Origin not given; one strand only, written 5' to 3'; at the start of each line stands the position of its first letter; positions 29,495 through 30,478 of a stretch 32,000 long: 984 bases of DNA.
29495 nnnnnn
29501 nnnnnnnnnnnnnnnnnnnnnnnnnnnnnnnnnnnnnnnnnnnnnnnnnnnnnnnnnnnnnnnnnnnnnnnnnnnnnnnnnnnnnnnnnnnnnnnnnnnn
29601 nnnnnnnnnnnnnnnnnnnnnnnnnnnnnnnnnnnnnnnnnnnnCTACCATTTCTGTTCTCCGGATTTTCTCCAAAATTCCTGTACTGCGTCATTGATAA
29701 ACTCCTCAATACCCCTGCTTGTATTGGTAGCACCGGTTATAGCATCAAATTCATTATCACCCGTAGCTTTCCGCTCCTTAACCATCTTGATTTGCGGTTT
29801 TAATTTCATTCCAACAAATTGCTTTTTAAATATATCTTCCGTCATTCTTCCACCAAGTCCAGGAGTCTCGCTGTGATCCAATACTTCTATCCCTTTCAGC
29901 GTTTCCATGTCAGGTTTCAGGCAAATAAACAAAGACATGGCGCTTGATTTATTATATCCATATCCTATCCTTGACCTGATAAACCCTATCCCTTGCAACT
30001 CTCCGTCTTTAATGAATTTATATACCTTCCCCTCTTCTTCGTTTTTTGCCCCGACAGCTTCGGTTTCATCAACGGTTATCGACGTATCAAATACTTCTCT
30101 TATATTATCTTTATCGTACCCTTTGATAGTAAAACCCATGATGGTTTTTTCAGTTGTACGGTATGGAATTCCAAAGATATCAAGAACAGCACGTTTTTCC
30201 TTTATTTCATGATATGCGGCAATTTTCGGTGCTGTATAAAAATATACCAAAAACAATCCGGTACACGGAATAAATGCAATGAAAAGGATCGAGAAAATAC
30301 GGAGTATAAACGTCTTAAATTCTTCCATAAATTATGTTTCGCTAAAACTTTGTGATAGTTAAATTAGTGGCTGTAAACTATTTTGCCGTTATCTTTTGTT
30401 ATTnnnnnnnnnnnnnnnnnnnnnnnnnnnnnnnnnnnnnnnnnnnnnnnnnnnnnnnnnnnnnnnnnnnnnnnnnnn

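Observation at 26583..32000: Hybrid Nqr/Rnf operon: an RnfC-type Fe-S first subunit combined with an NqrF-type terminal subunit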

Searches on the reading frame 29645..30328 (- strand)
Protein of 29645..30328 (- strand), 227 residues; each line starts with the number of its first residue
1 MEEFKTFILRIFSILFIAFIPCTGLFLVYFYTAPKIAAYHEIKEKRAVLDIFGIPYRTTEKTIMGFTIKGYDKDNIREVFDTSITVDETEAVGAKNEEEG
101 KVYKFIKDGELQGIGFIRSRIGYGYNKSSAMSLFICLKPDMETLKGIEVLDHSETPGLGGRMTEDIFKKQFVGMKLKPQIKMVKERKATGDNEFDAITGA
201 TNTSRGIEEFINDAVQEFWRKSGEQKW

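Call 6: search_protein_families(library=pfam, proteins=[window:29645-30328:-], max_evalue=0.01)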
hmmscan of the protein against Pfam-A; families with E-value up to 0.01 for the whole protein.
window:29645-30328:- (227 aa): 1 family
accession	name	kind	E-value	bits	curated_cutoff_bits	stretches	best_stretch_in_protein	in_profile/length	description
PF04205.19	FMN_bind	-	6.8e-16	59.1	22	1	129-216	4-77/77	FMN-binding domain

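Call 7: search_protein_families(library=ncbifam, proteins=[window:29645-30328:-], max_evalue=0.01)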
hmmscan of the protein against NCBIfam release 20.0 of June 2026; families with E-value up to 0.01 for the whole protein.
window:29645-30328:- (227 aa): 15 families
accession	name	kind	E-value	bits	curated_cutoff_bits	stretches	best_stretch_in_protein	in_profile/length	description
TIGR01947.1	rnfG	subfamily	1.3e-19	71.1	102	1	14-217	4-184/187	RnfABCDGE type electron transport complex subunit G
NF003749.0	PRK05346.1-5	equivalog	1.8e-19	70.1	255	1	68-212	91-239/261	Na(+)-translocating NADH-quinone reductase subunit C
TIGR01938.1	nqrC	equivalog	3.9e-18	66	144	1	82-218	104-245/251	NADH:ubiquinone reductase (Na(+)-transporting) subunit C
NF045876.1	RnfG_DVU2794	exception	5.6e-17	61.9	205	1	86-218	58-179/190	RnfABCDGE type electron transport complex subunit G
NF003746.0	PRK05346.1-1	equivalog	1.7e-15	56.9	337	1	88-211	114-240/264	Na(+)-translocating NADH-quinone reductase subunit C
NF041840.1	rnfG_Methano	equivalog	2.9e-15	56.3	230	1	73-217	46-183/189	Rnf electron transport complex subunit RnfG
NF003747.0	PRK05346.1-2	equivalog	3.7e-15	55.8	336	1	123-212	141-236/260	Na(+)-translocating NADH-quinone reductase subunit C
NF003750.0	PRK05346.2-1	equivalog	1e-11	44.9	352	1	130-218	125-218/225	Na(+)-translocating NADH-quinone reductase subunit C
NF003753.0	PRK05346.2-4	equivalog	7.2e-11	41.9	329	1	129-218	140-239/249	Na(+)-translocating NADH-quinone reductase subunit C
NF003748.0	PRK05346.1-4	equivalog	3.4e-09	36.5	455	1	63-211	89-243/265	Na(+)-translocating NADH-quinone reductase subunit C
NF002519.0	PRK01908.1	equivalog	2.2e-08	34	178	1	83-215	63-189/209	electron transport complex subunit RsxG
NF003755.0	PRK05346.2-6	equivalog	1.7e-05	23.8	563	1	129-176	183-230/310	Na(+)-translocating NADH-quinone reductase subunit C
NF003754.0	PRK05346.2-5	equivalog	0.00026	20.4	677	1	130-206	193-269/320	Na(+)-translocating NADH-quinone reductase subunit C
NF046105.1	TransRegNosR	equivalog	0.00054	18.4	1000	1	75-217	20-156/680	transcriptional regulator NosR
NF003752.0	PRK05346.2-3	equivalog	0.00084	18.5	617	1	131-176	189-234/316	Na(+)-translocating NADH-quinone reductase subunit C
